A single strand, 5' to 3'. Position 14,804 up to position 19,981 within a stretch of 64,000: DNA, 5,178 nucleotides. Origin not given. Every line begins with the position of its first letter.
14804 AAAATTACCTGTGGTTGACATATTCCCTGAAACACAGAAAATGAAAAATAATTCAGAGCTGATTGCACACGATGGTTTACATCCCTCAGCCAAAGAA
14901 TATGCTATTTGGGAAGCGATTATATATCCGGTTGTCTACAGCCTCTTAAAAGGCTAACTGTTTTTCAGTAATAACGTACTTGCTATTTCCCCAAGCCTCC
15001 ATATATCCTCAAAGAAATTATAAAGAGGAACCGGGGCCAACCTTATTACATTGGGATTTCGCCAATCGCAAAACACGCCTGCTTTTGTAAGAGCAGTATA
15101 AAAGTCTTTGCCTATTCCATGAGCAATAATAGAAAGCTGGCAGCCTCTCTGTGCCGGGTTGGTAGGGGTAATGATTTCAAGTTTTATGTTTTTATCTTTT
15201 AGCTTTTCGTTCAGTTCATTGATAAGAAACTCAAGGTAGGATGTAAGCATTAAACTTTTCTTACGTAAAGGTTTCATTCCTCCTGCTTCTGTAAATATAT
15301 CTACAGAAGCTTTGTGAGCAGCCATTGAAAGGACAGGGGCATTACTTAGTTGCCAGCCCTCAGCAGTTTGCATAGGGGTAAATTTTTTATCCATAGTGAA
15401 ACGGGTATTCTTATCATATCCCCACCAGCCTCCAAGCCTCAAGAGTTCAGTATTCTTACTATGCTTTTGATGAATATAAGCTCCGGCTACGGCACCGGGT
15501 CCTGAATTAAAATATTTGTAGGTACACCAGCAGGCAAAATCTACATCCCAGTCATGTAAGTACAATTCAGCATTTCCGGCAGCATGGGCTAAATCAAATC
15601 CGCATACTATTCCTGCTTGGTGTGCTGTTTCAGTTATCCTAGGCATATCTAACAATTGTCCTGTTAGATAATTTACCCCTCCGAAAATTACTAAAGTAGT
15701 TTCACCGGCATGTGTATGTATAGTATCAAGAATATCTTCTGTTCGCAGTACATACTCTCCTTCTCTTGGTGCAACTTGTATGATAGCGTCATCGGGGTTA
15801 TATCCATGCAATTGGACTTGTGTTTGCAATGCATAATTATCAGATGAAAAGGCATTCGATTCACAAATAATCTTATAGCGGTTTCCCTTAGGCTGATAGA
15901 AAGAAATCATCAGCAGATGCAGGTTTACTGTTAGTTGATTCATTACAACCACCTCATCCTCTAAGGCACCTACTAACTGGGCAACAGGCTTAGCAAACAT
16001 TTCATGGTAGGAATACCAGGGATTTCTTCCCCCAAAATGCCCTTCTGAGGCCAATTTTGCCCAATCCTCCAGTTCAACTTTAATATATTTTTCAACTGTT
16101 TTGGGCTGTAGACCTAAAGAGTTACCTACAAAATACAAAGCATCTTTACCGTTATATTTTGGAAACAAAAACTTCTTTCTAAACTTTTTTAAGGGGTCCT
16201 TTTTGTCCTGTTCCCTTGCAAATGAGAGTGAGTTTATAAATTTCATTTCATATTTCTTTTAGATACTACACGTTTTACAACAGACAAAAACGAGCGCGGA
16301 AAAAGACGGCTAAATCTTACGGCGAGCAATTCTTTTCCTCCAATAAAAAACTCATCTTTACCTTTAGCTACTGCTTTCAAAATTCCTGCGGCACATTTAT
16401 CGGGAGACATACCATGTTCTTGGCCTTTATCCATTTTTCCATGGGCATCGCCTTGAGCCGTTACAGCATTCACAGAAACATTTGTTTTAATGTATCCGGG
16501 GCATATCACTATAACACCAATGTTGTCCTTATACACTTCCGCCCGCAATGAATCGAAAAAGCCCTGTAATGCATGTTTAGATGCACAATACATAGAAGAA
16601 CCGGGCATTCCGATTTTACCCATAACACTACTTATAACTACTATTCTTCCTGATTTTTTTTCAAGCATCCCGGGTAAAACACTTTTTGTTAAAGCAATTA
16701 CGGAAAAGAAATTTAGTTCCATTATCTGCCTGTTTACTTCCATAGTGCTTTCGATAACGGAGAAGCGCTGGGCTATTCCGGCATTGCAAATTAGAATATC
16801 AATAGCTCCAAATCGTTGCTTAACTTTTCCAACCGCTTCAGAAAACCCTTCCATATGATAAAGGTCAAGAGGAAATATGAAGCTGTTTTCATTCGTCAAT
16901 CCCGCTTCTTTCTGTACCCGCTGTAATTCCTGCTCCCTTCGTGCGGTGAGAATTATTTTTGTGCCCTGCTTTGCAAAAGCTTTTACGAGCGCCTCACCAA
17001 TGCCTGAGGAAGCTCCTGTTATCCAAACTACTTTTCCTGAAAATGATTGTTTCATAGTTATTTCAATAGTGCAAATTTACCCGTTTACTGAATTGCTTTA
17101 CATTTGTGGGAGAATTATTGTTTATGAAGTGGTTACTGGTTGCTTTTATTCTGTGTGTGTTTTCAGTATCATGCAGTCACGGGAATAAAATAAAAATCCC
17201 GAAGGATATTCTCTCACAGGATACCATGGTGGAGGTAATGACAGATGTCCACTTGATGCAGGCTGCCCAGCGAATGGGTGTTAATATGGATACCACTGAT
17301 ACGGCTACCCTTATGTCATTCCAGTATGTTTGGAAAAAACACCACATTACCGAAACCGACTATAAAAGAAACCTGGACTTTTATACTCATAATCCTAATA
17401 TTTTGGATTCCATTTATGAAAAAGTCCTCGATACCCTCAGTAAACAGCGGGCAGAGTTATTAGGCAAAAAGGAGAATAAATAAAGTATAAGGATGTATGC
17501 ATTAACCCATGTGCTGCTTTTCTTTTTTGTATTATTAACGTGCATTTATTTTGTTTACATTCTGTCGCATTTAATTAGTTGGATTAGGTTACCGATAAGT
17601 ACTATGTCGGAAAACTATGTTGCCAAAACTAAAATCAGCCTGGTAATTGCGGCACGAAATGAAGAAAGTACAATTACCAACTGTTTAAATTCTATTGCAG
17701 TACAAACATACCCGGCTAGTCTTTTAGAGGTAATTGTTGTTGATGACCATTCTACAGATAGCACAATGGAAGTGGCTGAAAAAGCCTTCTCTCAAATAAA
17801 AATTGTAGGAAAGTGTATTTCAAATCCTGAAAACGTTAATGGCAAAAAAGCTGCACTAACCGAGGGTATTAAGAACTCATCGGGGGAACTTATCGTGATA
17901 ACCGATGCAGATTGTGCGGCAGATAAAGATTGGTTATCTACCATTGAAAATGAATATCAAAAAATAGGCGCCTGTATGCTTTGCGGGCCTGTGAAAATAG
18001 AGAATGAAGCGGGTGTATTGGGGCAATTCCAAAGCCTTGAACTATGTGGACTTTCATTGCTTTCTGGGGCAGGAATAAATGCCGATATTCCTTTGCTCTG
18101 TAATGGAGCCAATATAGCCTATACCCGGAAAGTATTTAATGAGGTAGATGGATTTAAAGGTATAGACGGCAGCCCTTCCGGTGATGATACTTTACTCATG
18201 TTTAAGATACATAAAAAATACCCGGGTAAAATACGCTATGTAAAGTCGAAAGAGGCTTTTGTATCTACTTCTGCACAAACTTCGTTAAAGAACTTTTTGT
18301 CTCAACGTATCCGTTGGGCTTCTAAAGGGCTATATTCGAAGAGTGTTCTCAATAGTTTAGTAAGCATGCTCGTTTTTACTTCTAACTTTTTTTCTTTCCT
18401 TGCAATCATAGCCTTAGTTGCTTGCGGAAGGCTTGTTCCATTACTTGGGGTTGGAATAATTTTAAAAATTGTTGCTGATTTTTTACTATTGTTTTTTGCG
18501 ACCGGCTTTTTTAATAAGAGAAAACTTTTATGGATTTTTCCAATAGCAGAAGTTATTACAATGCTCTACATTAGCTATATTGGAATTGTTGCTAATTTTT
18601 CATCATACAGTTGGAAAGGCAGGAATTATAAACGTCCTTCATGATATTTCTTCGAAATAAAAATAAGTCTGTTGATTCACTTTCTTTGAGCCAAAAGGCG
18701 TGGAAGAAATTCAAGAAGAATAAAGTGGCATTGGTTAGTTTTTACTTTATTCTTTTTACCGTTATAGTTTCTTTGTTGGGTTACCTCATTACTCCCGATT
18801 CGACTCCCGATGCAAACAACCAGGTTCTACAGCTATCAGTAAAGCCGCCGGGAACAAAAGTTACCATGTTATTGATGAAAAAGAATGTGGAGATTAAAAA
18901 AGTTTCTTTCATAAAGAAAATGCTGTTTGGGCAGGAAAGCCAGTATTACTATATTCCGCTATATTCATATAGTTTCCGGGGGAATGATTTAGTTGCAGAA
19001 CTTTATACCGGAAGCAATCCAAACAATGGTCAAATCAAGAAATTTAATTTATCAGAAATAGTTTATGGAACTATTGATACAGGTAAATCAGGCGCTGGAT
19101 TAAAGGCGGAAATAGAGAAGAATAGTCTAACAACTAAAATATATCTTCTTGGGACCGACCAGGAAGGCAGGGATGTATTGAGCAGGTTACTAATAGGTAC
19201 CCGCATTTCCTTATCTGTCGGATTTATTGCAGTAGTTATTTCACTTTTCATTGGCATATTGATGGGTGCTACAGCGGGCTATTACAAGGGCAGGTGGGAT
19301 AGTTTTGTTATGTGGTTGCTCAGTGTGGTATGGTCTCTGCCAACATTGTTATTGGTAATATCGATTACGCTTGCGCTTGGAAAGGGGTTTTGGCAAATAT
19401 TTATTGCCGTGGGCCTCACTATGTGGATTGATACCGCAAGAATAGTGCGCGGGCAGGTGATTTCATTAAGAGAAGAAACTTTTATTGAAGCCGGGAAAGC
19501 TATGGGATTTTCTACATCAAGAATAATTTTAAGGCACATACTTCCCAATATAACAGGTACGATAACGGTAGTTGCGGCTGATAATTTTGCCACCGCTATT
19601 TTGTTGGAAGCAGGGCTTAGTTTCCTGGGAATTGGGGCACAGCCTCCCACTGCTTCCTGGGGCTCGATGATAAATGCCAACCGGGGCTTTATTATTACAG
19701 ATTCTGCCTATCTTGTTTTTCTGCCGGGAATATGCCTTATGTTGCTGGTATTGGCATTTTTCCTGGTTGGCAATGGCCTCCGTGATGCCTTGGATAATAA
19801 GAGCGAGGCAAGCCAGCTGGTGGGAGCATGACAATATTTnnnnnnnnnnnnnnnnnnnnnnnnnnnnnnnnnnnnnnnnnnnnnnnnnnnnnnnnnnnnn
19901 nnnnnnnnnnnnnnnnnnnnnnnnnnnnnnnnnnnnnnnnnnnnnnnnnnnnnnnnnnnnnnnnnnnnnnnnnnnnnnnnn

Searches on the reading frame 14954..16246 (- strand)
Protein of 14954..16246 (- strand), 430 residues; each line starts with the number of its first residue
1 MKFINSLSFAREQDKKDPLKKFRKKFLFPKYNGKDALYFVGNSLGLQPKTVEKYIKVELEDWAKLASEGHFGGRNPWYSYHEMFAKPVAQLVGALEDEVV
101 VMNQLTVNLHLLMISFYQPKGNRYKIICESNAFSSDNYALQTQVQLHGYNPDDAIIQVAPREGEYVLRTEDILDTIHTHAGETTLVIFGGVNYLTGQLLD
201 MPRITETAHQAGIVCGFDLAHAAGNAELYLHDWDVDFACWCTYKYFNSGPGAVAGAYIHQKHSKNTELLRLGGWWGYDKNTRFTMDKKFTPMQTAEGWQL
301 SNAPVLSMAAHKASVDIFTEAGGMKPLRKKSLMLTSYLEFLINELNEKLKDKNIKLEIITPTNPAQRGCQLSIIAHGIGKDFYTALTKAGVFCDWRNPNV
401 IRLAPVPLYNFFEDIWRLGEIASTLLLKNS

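Call 54: search_protein_families(library=pfam, proteins=[window:14954-16246:-], max_evalue=0.00001)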
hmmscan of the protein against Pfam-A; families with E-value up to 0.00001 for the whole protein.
window:14954-16246:- (430 aa): 2 families
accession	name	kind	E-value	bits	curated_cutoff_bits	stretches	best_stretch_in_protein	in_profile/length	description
PF22580.2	KYNU_C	-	5.2e-23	81.3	27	1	327-419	1-87/90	Kynureninase C-terminal domain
PF00266.25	Aminotran_5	-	8.8e-13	48.4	21.5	1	47-346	11-295/371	Aminotransferase class-V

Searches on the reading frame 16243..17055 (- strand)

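Call 54: search_protein_families(library=pfam, proteins=[window:16243-17055:-], max_evalue=0.00001)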
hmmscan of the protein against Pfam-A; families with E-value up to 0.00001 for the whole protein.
window:16243-17055:- (270 aa): 3 families
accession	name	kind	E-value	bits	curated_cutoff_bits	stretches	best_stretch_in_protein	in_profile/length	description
PF00106.31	adh_short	-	2.9e-56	190.5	26.6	1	8-197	1-190/195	short chain dehydrogenase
PF13561.12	adh_short_C2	-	1.4e-38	133.2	27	1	14-202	1-188/236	Enoyl-(Acyl carrier protein) reductase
PF08659.16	KR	-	7.6e-11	42.7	22.6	1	10-172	3-165/180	KR domain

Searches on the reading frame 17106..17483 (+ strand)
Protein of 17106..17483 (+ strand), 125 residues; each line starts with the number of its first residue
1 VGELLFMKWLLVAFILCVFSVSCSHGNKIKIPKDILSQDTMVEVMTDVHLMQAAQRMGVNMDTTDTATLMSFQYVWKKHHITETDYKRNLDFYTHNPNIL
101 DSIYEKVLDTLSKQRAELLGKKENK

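Call 54: search_protein_families(library=pfam, proteins=[window:17106-17483:+], max_evalue=0.00001)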
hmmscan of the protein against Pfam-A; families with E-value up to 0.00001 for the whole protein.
window:17106-17483:+ (125 aa): 1 family
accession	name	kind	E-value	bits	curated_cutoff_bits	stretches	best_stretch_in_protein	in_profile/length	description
PF14129.11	DUF4296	-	7.4e-20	71.7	27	1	32-116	1-86/87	Domain of unknown function (DUF4296)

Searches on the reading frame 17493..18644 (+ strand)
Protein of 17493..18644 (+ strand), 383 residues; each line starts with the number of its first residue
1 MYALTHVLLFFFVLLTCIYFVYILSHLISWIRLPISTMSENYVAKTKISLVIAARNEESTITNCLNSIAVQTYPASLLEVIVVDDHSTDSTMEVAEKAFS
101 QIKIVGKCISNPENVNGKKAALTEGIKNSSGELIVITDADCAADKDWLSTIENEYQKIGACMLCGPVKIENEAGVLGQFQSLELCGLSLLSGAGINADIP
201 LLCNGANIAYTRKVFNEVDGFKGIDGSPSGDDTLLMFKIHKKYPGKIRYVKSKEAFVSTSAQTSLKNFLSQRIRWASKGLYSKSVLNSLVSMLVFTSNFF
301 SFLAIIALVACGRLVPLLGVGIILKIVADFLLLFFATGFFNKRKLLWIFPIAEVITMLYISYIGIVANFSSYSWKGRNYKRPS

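Call 54: search_protein_families(library=pfam, proteins=[window:17493-18644:+], max_evalue=0.00001)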
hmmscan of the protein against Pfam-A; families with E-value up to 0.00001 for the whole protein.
window:17493-18644:+ (383 aa): 5 families
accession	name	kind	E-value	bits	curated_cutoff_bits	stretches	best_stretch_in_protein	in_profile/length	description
PF00535.33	Glycos_transf_2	-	6.3e-26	91.7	23.3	1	49-174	1-122/168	Glycosyl transferase family 2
PF13641.12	Glyco_tranf_2_3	-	8.8e-20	72.1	27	1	48-276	3-228/230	Glycosyltransferase like family 2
PF13632.12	Glyco_trans_2_3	-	3.6e-10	40.4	27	1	134-335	2-192/198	Glycosyl transferase family group 2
PF13506.12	Glyco_transf_21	-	1e-08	35.3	21.7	1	110-276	10-173/174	Glycosyl transferase family 21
PF10111.15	Glyco_tranf_2_2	-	3.2e-06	27.3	27.3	1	49-151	1-102/276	Glycosyltransferase like family 2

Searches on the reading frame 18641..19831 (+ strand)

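Call 54: search_protein_families(library=pfam, proteins=[window:18641-19831:+], max_evalue=0.00001)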
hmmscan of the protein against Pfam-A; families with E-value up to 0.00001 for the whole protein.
window:18641-19831:+ (396 aa): 2 families
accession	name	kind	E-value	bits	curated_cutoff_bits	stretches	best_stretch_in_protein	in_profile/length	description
PF00528.27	BPD_transp_1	-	7.8e-26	91.4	26.4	1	205-387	1-181/184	Binding-protein-dependent transport system inner membrane component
PF12911.12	OppC_N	-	4.5e-10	39.7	23.9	1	15-56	1-46/53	N-terminal TM domain of oligopeptide transport permease C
